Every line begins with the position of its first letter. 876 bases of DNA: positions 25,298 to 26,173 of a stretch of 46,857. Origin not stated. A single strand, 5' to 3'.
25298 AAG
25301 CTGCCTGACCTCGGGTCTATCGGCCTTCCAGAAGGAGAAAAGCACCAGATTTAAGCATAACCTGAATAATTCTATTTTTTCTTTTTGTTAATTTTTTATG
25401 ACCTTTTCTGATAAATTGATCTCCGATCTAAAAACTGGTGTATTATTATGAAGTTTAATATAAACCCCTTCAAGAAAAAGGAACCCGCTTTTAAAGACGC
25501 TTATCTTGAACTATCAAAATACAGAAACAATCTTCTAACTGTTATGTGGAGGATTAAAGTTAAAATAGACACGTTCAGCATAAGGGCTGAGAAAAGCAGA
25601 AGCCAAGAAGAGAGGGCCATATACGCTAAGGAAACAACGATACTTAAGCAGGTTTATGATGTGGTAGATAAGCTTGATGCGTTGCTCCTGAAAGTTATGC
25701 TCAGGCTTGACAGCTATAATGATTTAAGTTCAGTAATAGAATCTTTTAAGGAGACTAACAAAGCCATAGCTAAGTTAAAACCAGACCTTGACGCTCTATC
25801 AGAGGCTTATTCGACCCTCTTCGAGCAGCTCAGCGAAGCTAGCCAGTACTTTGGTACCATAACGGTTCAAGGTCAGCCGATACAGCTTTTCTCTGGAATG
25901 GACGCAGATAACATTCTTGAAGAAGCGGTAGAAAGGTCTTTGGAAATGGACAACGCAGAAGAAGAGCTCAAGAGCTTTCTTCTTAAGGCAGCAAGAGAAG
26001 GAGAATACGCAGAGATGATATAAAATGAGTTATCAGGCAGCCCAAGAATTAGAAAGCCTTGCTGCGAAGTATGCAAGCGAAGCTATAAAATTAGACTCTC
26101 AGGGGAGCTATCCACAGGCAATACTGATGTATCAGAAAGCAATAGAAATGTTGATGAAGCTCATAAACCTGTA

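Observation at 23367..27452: CdvA-less ESCRT-III/Vps4 membrane-remodelling module with uncharacterised flanking partners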

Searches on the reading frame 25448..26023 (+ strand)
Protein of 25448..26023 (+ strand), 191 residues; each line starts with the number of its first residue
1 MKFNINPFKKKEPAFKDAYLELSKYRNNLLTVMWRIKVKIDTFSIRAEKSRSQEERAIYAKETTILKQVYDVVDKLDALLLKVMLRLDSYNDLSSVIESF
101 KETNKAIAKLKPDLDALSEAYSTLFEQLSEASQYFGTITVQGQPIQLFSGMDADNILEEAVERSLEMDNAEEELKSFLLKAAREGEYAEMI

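Call 3: search_protein_families(library=pfam, proteins=[window:25448-26023:+], max_evalue=1)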
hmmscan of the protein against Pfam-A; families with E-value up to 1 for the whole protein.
window:25448-26023:+ (191 aa): 5 families
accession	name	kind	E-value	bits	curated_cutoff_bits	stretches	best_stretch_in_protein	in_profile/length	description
PF17111.11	PigL_N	-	0.0041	17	27.2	1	83-130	14-62/209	Pigment biosynthesis cluster protein PigL N-terminal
PF06419.17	COG6_N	-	0.018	15.6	27.4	1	93-135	28-70/114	Conserved oligomeric complex COG6, N-terminal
PF03357.26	Snf7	-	0.023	14.8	27.3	1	15-115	6-102/171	Snf7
PF23174.1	bHLH_ILI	-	0.032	15.1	27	1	68-125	4-58/75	ILI bHLH domain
PF24026.1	DUF7337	-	0.94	10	30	0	88-111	36-59/61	Family of unknown function (DUF7337)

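Call 4: search_protein_families(library=ncbifam, proteins=[window:25448-26023:+], max_evalue=1)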
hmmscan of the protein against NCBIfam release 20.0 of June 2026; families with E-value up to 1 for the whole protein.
window:25448-26023:+ (191 aa): 4 families
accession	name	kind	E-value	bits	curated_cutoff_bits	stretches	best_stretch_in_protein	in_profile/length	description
NF041009.1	cell_div_CdvB3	equivalog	0.00026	20.8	170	1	53-161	46-150/164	cell division protein CdvB3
NF041005.1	cell_div_CdvB1_B2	equivalog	0.012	15.1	350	1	45-161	70-189/212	cell division protein CdvB1/B2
TIGR02315.1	ABC_phnC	equivalog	0.05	13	266.1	1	40-130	61-148/243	phosphonate ABC transporter ATP-binding protein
NF038218.1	IcmG_DotF_IVB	equivalog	0.087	12.5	200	1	61-144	111-191/266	type IVB secretion system protein IcmG/DotF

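Call 76: search_solved_structures(query=A5, max_evalue=1, show_alignments=2)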
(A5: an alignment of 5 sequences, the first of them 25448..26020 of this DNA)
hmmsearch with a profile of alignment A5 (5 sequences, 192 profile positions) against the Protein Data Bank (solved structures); distinct sequences matched with E-value up to 1: 13.
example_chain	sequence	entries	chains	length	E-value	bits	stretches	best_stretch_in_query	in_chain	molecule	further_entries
9s9j_A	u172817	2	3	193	4.4e-06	29.9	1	3-163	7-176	Cell division protein CdvB, Vps2 like protein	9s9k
9s97_A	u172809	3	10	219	0.00017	24.7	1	46-162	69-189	Cell division protein B2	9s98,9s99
8i83_A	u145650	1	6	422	0.019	18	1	107-186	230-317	Glutamate dehydrogenase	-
8ysw_A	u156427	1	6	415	0.027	17.5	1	107-186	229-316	Glutamate dehydrogenase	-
1wdf_A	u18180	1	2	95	0.041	16.9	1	96-163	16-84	E2 glycoprotein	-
5hv2_A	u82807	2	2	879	0.05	16.6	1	91-177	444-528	Phosphoenolpyruvate synthase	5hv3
5fbs_A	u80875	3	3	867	0.053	16.5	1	91-177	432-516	Phosphoenolpyruvate synthase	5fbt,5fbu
5hv1_A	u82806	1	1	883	0.056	16.5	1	91-177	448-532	Phosphoenolpyruvate synthase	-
8fmw_D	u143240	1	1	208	0.35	13.9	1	10-67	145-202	30S ribosomal protein S4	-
6cfz_C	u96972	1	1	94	0.35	13.9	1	27-76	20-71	Dad2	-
7zcg_B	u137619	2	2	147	0.47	13.5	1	8-114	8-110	Charged multivesicular body protein 2a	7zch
3k8z_A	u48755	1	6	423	0.64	13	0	113-185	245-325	NAD-specific glutamate dehydrogenase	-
7mfm_A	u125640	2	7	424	0.64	13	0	113-185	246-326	Glutamate dehydrogenase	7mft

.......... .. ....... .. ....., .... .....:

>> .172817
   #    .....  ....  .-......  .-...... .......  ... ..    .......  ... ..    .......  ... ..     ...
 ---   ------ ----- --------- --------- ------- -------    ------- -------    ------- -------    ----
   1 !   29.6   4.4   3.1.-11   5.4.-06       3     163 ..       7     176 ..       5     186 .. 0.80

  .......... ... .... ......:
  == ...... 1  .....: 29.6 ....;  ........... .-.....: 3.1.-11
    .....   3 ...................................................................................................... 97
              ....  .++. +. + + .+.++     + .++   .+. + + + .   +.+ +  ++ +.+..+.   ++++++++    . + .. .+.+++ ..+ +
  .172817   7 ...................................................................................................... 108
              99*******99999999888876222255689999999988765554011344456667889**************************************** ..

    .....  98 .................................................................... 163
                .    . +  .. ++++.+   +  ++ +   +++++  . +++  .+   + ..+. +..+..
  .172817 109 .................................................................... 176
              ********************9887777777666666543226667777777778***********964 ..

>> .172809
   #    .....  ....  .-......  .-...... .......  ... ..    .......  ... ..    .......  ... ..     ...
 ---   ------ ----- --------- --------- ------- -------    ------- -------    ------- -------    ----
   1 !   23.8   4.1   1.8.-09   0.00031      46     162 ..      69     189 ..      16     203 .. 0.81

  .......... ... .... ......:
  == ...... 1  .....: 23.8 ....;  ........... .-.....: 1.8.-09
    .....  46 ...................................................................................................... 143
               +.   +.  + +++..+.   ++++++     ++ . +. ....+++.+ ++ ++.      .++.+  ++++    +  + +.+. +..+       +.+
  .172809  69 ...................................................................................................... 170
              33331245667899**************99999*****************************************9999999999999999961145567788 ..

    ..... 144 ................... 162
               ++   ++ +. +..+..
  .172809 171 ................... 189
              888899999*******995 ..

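Call 87: predict_structure(protein=window:25448-26020:+)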
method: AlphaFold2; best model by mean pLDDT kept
length: 191 residues; sequences in the alignment: 1
mean_pLDDT: 64.3   pTM: 0.58
mean pLDDT of the five models: 64.3, 56.6, 53.3, 48.9, 48.0
residues with pLDDT >= 90: 0; 70-90: 84; 50-70: 68; < 50: 39
segments of 3 or more residues with pLDDT < 50: 1-10, 132-151, 185-191
pLDDT, mean of each block of 10 residues (from residue 1): 38 66 77 79 81 78 81 80 73 66 72 70 60 43 39 55 60 62 45 34
secondary structure, 60 per line:
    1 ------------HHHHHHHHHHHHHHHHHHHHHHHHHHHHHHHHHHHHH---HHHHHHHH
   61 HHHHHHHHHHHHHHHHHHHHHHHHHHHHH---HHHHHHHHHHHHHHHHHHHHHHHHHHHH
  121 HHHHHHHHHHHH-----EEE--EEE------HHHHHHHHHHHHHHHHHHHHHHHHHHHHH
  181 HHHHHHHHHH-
elements in order: H13-49 H53-89 H93-132 E138-140 E143-145 H152-190

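Call 90: fold_search(model_id=the predicted structure, library=pdb)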
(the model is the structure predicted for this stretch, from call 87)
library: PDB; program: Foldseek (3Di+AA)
matches with E <= 10: 465; with E <= 0.001: 0
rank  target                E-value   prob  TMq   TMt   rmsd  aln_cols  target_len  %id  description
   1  6z0c_C                6.1e-03  0.99  0.36  0.35   8.8       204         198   14  Structure of in silico modelled artificial Maquette-3 protein (released 2021-03-17)
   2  6z0c_A                8.4e-03  0.99  0.36  0.35   8.8       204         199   14  Structure of in silico modelled artificial Maquette-3 protein (released 2021-03-17)
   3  6z0c_B                1.2e-02  0.97  0.35  0.34   9.0       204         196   14  Structure of in silico modelled artificial Maquette-3 protein (released 2021-03-17)
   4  9s99_B                2.0e-02  0.87  0.28  0.27  21.4       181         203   21  CdvB2 filament - high twist, class B (released 2026-01-28)
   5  9s9j                  2.9e-02  0.99  0.44  0.48  18.9       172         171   16  S. islandicus CdvB (closed) (released 2026-01-28)
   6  6z0c_D                3.4e-02  0.94  0.36  0.36   8.3       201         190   14  Structure of in silico modelled artificial Maquette-3 protein (released 2021-03-17)
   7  8d9o                  3.8e-02  0.95  0.38  0.37  10.9       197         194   14  De Novo Photosynthetic Reaction Center Protein in Apo-State (released 2022-09-28)
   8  9s99_A                4.4e-02  0.85  0.32  0.33  19.9       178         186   20  CdvB2 filament - high twist, class B (released 2026-01-28)
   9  9s98_A                4.7e-02  0.75  0.31  0.32  21.3       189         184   22  CdvB2 filament - high twist, class A (released 2026-01-28)
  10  5vju                  5.2e-02  0.87  0.32  0.32   9.2       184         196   12  De Novo Photosynthetic Reaction Center Protein Variant Equipped with His-Tyr H-bond, Heme B, and Cd(II) ions (released 2018-04-25)
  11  6n63                  5.5e-02  0.99  0.35  0.46   6.5       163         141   14  Crystal structure of an Iron binding protein (released 2019-07-17)
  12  9s9k_B                6.8e-02  0.98  0.43  0.46  13.1       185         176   16  S. islandicus CdvB (semi open) (released 2026-01-28)
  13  9s98_B                8.9e-02  0.77  0.33  0.33  19.7       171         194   19  CdvB2 filament - high twist, class A (released 2026-01-28)
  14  9s9k_A                9.4e-02  0.98  0.46  0.49   9.4       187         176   13  S. islandicus CdvB (semi open) (released 2026-01-28)
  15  4wpc_A                9.4e-02  0.23  0.20  0.14  37.0       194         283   14  Crystal structure of Rgd1p F-BAR domain in complex with inositol phosphate (released 2014-12-24)
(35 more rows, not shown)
